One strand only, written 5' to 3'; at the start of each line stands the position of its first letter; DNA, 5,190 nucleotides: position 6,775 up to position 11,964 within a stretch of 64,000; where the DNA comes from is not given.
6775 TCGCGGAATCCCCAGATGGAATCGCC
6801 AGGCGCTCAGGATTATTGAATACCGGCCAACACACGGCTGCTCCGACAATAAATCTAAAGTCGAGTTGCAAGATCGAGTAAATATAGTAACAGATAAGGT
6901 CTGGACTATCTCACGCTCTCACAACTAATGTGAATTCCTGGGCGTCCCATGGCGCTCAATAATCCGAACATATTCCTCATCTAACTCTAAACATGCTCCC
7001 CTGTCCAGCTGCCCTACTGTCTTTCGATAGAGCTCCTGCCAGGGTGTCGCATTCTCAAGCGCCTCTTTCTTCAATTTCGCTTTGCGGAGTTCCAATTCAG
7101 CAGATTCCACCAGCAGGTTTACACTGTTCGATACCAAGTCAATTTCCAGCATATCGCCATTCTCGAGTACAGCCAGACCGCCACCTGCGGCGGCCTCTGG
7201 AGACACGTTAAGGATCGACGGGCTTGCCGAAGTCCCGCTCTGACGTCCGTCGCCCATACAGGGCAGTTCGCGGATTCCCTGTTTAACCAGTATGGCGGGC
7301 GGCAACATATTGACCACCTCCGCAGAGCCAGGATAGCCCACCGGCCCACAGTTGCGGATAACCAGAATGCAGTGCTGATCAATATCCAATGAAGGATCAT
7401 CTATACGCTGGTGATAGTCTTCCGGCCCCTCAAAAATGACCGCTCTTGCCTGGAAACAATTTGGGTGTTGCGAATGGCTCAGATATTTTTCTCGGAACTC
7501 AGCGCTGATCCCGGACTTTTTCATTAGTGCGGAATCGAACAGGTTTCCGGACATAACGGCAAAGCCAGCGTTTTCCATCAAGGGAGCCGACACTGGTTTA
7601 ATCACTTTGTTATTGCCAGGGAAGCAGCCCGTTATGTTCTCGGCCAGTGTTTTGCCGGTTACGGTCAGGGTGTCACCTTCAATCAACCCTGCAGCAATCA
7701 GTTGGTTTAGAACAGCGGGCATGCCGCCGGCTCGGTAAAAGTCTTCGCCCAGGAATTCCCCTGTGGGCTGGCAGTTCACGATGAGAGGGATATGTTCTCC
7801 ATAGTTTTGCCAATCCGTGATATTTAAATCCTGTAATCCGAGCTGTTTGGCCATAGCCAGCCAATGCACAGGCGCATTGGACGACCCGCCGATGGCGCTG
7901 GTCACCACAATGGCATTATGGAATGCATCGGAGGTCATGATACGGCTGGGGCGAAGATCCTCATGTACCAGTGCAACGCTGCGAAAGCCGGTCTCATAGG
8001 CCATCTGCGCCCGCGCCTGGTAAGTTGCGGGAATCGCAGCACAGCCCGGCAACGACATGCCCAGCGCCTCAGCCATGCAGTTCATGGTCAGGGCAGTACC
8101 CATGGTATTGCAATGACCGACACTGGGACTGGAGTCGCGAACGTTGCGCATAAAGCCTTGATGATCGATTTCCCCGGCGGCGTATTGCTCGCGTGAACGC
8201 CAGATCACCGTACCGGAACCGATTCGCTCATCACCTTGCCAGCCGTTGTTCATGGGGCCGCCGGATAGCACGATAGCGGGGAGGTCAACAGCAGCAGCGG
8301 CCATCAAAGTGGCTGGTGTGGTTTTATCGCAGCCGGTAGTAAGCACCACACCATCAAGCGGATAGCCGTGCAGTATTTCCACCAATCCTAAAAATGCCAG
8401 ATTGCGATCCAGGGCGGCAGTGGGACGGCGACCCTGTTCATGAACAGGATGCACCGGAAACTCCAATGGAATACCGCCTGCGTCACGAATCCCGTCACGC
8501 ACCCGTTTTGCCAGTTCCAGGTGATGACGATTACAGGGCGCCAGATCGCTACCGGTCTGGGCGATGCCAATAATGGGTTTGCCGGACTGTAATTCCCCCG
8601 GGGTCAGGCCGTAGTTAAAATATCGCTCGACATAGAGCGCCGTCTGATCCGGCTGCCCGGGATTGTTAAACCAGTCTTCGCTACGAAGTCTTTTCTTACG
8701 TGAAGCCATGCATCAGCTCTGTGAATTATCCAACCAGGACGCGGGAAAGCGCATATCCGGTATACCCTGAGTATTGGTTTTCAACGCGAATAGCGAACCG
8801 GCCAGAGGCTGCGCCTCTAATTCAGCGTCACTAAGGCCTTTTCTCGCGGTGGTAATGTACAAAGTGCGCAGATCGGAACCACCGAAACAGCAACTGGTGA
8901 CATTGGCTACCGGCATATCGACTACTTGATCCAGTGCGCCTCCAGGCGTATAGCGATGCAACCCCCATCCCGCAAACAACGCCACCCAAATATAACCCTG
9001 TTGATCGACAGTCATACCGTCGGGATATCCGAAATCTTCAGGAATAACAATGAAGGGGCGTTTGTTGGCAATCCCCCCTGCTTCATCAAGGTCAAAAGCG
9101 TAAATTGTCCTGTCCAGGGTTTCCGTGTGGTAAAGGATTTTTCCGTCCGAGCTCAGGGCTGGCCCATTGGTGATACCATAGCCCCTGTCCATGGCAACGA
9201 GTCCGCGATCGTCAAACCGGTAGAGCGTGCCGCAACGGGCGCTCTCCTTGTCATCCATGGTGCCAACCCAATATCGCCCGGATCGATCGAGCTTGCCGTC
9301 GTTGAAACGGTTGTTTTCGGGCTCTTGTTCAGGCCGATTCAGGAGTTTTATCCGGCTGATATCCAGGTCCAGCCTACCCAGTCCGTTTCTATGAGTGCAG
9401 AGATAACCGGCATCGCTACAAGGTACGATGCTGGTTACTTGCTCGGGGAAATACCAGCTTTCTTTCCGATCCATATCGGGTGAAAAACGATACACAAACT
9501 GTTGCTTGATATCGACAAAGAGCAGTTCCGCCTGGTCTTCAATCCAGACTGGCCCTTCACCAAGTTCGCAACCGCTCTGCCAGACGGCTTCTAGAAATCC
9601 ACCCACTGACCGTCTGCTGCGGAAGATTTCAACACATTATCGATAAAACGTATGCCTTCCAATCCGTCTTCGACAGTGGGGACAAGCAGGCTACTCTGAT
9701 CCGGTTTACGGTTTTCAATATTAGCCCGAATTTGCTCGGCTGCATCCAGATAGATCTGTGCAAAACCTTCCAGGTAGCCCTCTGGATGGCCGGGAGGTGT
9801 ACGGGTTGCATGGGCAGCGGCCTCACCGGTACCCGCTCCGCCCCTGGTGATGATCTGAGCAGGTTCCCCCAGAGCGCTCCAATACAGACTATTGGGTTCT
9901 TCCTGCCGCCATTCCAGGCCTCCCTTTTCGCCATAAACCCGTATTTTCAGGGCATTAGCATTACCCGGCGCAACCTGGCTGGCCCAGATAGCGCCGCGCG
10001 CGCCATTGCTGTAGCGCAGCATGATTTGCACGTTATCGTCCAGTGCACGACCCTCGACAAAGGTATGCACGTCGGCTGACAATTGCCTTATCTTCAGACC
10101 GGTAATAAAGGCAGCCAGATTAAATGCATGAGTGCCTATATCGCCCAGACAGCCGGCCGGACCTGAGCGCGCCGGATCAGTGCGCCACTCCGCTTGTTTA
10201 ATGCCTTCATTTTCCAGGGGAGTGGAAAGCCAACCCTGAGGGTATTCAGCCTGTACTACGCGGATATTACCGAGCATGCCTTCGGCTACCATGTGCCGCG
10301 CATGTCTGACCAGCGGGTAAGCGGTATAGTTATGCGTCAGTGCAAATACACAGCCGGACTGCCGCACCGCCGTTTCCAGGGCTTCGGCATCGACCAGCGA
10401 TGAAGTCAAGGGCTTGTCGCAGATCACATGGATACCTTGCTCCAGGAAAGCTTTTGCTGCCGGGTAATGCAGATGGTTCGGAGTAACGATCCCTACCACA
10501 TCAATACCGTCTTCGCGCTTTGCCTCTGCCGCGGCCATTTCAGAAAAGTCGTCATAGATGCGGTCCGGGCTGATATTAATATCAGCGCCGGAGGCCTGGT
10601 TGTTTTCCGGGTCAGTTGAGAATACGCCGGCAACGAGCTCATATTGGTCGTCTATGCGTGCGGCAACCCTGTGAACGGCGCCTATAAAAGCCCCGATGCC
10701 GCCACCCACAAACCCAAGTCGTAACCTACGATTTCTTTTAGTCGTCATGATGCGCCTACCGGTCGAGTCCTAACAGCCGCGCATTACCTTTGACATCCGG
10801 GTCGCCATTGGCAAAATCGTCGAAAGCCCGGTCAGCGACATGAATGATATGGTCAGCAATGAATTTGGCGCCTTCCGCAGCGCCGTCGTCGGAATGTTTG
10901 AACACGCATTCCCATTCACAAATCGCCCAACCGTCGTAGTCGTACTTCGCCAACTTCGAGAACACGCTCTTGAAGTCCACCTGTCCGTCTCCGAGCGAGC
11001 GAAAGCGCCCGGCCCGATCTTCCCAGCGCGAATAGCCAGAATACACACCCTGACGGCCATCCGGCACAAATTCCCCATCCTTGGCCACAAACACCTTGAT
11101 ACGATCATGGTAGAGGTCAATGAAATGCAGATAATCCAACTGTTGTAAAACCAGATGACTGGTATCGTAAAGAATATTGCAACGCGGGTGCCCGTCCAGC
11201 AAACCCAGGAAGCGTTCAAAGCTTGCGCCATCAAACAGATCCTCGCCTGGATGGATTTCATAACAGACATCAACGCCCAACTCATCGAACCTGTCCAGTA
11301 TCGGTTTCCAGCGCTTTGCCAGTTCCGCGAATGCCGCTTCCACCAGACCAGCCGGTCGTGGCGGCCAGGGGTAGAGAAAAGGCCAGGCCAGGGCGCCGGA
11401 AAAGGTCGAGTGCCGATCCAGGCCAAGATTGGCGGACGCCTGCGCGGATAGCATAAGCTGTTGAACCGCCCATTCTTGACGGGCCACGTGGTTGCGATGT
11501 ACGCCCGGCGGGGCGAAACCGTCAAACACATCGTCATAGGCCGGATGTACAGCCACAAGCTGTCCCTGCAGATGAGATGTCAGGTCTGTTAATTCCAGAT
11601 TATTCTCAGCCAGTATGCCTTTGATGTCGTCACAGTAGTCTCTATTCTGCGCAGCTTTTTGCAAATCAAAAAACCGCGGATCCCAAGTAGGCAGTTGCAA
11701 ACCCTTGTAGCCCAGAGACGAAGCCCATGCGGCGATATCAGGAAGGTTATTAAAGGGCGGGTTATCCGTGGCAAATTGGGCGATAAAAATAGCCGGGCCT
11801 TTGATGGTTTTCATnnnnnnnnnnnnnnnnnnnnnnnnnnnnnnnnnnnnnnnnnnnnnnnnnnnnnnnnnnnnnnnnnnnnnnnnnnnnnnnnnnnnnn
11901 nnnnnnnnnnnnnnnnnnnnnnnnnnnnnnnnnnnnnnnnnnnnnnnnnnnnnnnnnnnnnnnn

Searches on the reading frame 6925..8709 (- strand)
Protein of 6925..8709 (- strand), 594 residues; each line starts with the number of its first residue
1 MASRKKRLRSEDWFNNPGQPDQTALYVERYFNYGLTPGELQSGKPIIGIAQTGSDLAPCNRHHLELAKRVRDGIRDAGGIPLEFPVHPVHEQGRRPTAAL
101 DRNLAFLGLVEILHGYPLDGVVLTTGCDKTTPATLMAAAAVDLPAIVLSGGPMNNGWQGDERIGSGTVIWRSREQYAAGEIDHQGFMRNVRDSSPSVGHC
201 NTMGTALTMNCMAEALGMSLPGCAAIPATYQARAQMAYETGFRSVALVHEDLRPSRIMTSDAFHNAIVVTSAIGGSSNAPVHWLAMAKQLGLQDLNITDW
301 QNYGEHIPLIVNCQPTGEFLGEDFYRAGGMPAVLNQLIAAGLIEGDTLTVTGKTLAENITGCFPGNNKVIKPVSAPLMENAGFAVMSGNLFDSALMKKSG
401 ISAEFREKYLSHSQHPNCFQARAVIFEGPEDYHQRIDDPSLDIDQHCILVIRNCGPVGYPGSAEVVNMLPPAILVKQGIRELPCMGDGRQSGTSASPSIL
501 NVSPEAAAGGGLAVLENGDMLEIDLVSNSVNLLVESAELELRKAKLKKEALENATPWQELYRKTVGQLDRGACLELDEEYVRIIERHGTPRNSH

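Call 7: search_protein_families(library=pfam, proteins=[window:6925-8709:-])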
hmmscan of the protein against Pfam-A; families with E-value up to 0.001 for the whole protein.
window:6925-8709:- (594 aa): 2 families
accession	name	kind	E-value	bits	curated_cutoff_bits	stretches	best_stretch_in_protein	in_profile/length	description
PF00920.27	ILVD_EDD_N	-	1.6e-102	343.4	27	1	44-358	1-316/316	Dihydroxy-acid/6-phosphogluconate dehydratase N-terminal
PF24877.1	ILV_EDD_C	-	3.7e-47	160.7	27.7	1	368-572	1-191/191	Dihydroxy-acid/6-phosphogluconate dehydratase C-terminal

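Call 11: search_protein_families(library=ncbifam, proteins=[window:6925-8709:-], max_evalue=0.00001)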
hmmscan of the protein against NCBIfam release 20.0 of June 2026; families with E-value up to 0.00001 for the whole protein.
window:6925-8709:- (594 aa): 8 families
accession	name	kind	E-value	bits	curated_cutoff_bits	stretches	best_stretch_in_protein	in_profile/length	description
NF009560.0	PRK13017.1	subfamily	3.5e-293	973.3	684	1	3-594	5-595/595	dihydroxy-acid dehydratase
NF004784.0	PRK06131.1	subfamily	1.7e-232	773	539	1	3-580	5-566/576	dihydroxy-acid dehydratase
NF009559.0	PRK13016.1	equivalog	3.2e-155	517.7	882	1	4-576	6-563/578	L-arabinonate dehydratase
NF002068.0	PRK00911.1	subfamily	9.7e-118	394.1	644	1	41-575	32-556/559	dihydroxy-acid dehydratase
TIGR00110.1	ilvD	equivalog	2.8e-104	349.6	618.15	1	42-574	16-541/543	dihydroxy-acid dehydratase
NF009103.0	PRK12448.1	equivalog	8.2e-69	232.4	710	2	41-359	31-361/616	dihydroxy-acid dehydratase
TIGR01196.1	edd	equivalog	8.7e-54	182.8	708.25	1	118-571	144-596/601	phosphogluconate dehydratase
TIGR03432.1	yjhG_yagF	hypoth_equivalog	1.4e-44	152.2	808.15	2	119-359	148-388/640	YjhG/YagF family D-xylonate dehydratase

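Call 52: search_solved_structures(query=window:6925-8709:-, max_evalue=1e-30)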
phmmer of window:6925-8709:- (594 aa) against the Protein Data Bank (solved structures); distinct sequences matched with E-value up to 1e-30: 18.
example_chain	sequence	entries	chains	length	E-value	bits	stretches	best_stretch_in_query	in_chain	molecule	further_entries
7m3k_A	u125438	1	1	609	2.9e-248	828.5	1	5-594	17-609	Galactonate dehydratase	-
5oyn_A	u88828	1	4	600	2.5e-231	772.5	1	5-585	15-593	Dehydratase, IlvD/Edd family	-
9evv_A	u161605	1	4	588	5.5e-145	487.4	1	5-574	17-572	L-arabinonate dehydratase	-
5j83_A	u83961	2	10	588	5.8e-145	487.4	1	5-574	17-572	Dihydroxyacid dehydratase/phosphogluconate dehydratase | Dihydroxy-acid dehydratase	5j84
5j85_A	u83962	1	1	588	1.5e-144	486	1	5-574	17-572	Dihydroxyacid dehydratase/phosphogluconate dehydratase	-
8ej0_A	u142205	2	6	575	1.8e-138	465.9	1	7-582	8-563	Dihydroxyacid dehydratase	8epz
9ix7_A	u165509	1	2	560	1.1e-67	232.1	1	31-551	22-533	dihydroxy-acid dehydratase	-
8ikz_A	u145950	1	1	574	3.7e-67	230.4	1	39-547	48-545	Dihydroxy-acid dehydratase, chloroplastic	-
5ym0_A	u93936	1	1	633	4.5e-67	230.2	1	39-547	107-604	Dihydroxy-acid dehydratase, chloroplastic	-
9jsq_A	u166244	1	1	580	4.9e-67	230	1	39-547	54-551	Dihydroxy-acid dehydratase, chloroplastic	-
8hs0_A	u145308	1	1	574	4.9e-67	230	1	39-547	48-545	Dihydroxy-acid dehydratase, chloroplastic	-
9l8r_A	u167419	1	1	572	6e-67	229.7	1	39-547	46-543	Dihydroxy-acid dehydratase, chloroplastic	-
5ze4_A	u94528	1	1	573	6e-67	229.7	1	39-547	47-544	Dihydroxy-acid dehydratase, chloroplastic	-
9jpi_A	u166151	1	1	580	6.3e-67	229.7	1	39-547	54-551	Dihydroxy-acid dehydratase, chloroplastic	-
8imu_A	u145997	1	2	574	1.3e-66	228.7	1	39-547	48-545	Dihydroxy-acid dehydratase, chloroplastic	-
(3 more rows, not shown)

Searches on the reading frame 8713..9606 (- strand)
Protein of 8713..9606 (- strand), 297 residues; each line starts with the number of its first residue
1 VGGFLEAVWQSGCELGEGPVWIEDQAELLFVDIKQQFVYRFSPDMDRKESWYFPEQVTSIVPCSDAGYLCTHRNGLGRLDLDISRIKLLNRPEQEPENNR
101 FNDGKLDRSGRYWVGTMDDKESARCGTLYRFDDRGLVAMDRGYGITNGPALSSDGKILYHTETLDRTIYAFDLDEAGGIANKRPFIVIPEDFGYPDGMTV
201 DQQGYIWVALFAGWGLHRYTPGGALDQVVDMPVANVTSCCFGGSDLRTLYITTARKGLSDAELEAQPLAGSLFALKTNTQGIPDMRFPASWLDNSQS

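Call 7: search_protein_families(library=pfam, proteins=[window:8713-9606:-])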
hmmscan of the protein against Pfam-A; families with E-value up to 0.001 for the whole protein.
window:8713-9606:- (297 aa): 1 family
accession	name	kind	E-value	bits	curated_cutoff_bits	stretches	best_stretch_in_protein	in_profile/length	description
PF08450.18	SGL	-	1.7e-78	264.1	26.3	1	15-255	1-246/246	SMP-30/Gluconolactonase/LRE-like region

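Call 11: search_protein_families(library=ncbifam, proteins=[window:8713-9606:-], max_evalue=0.00001)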
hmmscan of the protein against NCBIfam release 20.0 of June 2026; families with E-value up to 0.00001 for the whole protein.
window:8713-9606:- (297 aa): 0 families

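Call 53: search_solved_structures(query=window:8713-9606:-, max_evalue=1e-10)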
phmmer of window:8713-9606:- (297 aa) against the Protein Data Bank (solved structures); distinct sequences matched with E-value up to 1e-10: 6.
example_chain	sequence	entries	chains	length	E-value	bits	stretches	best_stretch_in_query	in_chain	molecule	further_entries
7plb_A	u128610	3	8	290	5.5e-73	249.1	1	7-284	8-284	Smp-30/Cgr1 family protein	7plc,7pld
4gn7_A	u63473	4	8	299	2.1e-44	155.2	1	6-276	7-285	Regucalcin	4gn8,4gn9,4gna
4gnb_A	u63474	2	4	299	2.9e-42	148.2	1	5-276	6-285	Regucalcin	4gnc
3g4e_A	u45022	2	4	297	3.1e-42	148.1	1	5-276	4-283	Regucalcin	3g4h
5d9b_A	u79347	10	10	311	6.7e-30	107.6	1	2-273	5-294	Luciferin regenerating enzyme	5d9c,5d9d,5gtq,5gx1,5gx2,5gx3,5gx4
2ghs_A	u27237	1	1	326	9.3e-21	77.5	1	14-281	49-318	AGR_C_1268p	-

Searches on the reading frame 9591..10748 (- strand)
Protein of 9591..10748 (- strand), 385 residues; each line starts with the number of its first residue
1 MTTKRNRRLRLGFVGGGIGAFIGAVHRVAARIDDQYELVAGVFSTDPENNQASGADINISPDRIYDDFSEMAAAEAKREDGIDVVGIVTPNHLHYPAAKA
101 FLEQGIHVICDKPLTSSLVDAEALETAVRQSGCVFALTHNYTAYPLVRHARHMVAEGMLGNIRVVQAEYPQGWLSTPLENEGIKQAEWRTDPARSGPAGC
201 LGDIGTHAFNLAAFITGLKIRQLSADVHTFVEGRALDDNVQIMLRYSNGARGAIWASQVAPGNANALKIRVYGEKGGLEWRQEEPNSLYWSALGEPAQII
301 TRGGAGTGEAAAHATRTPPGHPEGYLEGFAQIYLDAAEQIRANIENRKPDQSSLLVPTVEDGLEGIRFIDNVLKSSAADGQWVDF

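Call 7: search_protein_families(library=pfam, proteins=[window:9591-10748:-])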
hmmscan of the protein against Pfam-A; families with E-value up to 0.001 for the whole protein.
window:9591-10748:- (385 aa): 3 families
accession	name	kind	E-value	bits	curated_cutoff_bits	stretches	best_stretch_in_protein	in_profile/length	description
PF22725.1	GFO_IDH_MocA_C3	-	5.5e-31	107.6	27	1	147-279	1-124/124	GFO/IDH/MocA C-terminal domain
PF02894.22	GFO_IDH_MocA_C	-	1.5e-19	71.1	22.9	1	152-384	2-217/218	Oxidoreductase family, C-terminal alpha/beta domain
PF01408.29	GFO_IDH_MocA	-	2.3e-19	70.7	24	1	10-138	2-119/120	Oxidoreductase family, NAD-binding Rossmann fold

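Call 11: search_protein_families(library=ncbifam, proteins=[window:9591-10748:-], max_evalue=0.00001)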
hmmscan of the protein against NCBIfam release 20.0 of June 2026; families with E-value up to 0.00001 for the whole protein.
window:9591-10748:- (385 aa): 6 families
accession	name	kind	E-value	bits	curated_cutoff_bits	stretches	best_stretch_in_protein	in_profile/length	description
NF052479.1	LevoglcsnDh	equivalog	1.8e-34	119.1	650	1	78-236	70-221/386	levoglucosan dehydrogenase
NF041392.1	XylDh_Gfo6_Halo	equivalog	5.2e-22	78.1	350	1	39-279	44-274/350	D-xylose 1-dehydrogenase Gfo6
TIGR04380.1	myo_inos_iolG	equivalog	1.6e-16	60.1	355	1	12-288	5-260/330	inositol 2-dehydrogenase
NF040723.1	UDP-GlcNAcDh_Arch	equivalog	4.6e-16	59.2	450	1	10-167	2-146/302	UDP-N-acetylglucosamine 3-dehydrogenase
NF008607.0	PRK11579.1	subfamily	2.6e-15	56.3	330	1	80-276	63-245/346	oxidoreductase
NF058561.1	BT_2158_fam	equivalog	1.7e-08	33.5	750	1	63-178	81-197/487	glycoside 3-dehydrogenase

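Call 72: search_solved_structures(query=window:9591-10748:-, max_evalue=1e-15)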
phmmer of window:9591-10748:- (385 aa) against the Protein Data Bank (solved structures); distinct sequences matched with E-value up to 1e-15: 10.
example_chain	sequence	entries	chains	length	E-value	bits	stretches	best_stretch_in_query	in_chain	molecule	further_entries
3v5n_A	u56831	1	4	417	1.4e-148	498.5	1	2-383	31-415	Oxidoreductase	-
3dty_A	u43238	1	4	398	1.6e-80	274.4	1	8-384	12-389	Oxidoreductase, Gfo/Idh/MocA family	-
7d5m_A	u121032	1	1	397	9.9e-80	271.8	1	8-385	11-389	Oxidoreductase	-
7d5n_A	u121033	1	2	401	1e-79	271.7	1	8-385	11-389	Oxidoreductase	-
4h3v_A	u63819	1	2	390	1.2e-35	126.8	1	77-382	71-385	Oxidoreductase domain protein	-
6a3f_A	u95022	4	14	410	1.7e-27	99.9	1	79-239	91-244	Putative dehydrogenase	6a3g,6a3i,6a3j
5ya8_A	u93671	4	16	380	1.1e-24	90.7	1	75-384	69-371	Scyllo-inositol dehydrogenase with L-glucose dehydrogenase activity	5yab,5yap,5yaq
6ktj_A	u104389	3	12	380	4.4e-24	88.6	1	75-384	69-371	Scyllo-inositol dehydrogenase with L-glucose dehydrogenase activity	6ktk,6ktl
4fb5_A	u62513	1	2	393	1.6e-23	86.8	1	79-294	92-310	Probable oxidoreductase protein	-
4gqa_A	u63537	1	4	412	2.6e-23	86.1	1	6-235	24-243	NAD binding Oxidoreductase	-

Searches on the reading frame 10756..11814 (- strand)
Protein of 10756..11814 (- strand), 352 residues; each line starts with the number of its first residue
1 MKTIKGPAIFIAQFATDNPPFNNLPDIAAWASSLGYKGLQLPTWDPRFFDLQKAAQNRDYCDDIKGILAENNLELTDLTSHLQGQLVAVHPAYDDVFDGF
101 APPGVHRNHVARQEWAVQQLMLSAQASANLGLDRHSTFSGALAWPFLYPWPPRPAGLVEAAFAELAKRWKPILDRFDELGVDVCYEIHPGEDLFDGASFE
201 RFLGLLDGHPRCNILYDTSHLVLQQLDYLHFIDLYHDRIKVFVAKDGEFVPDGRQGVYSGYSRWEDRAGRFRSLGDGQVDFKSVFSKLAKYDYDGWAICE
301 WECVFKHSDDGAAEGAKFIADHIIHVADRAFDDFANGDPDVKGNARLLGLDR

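Call 7: search_protein_families(library=pfam, proteins=[window:10756-11814:-])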
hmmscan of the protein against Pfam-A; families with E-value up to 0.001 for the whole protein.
window:10756-11814:- (352 aa): 1 family
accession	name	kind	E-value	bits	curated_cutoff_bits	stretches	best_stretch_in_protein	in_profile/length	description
PF01261.30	AP_endonuc_2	-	1e-37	130.6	31.1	1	29-321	2-248/249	Xylose isomerase-like TIM barrel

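Call 11: search_protein_families(library=ncbifam, proteins=[window:10756-11814:-], max_evalue=0.00001)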
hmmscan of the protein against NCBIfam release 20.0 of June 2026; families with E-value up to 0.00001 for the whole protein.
window:10756-11814:- (352 aa): 1 family
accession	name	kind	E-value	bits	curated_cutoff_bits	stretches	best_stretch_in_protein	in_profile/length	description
TIGR04379.1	myo_inos_iolE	equivalog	6.3e-15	55.5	290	1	157-302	123-267/290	myo-inosose-2 dehydratase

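Call 71: search_solved_structures(query=window:10756-11814:-, max_evalue=0.00001)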
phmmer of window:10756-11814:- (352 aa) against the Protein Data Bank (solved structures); distinct sequences matched with E-value up to 0.00001: 3.
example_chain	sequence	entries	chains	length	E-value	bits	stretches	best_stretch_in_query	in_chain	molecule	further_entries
8ro4_A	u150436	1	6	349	2.3e-160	536.9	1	1-350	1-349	2-hydroxy-3-keto-glucal hydratase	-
2zds_A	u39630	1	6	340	7.8e-36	127.1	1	24-315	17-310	Putative DNA-binding protein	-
3cny_A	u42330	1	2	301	1.5e-08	37.3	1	178-303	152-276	Inositol catabolism protein IolE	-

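Call 78: search_solved_structures(query=window:10756-11814:-, max_evalue=1e-100, show_alignments=1)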
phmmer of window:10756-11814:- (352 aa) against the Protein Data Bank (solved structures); distinct sequences matched with E-value up to 1e-100: 1.
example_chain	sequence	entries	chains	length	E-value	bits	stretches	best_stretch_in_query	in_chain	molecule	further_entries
8ro4_A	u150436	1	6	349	2.3e-160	536.9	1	1-350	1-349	2-hydroxy-3-keto-glucal hydratase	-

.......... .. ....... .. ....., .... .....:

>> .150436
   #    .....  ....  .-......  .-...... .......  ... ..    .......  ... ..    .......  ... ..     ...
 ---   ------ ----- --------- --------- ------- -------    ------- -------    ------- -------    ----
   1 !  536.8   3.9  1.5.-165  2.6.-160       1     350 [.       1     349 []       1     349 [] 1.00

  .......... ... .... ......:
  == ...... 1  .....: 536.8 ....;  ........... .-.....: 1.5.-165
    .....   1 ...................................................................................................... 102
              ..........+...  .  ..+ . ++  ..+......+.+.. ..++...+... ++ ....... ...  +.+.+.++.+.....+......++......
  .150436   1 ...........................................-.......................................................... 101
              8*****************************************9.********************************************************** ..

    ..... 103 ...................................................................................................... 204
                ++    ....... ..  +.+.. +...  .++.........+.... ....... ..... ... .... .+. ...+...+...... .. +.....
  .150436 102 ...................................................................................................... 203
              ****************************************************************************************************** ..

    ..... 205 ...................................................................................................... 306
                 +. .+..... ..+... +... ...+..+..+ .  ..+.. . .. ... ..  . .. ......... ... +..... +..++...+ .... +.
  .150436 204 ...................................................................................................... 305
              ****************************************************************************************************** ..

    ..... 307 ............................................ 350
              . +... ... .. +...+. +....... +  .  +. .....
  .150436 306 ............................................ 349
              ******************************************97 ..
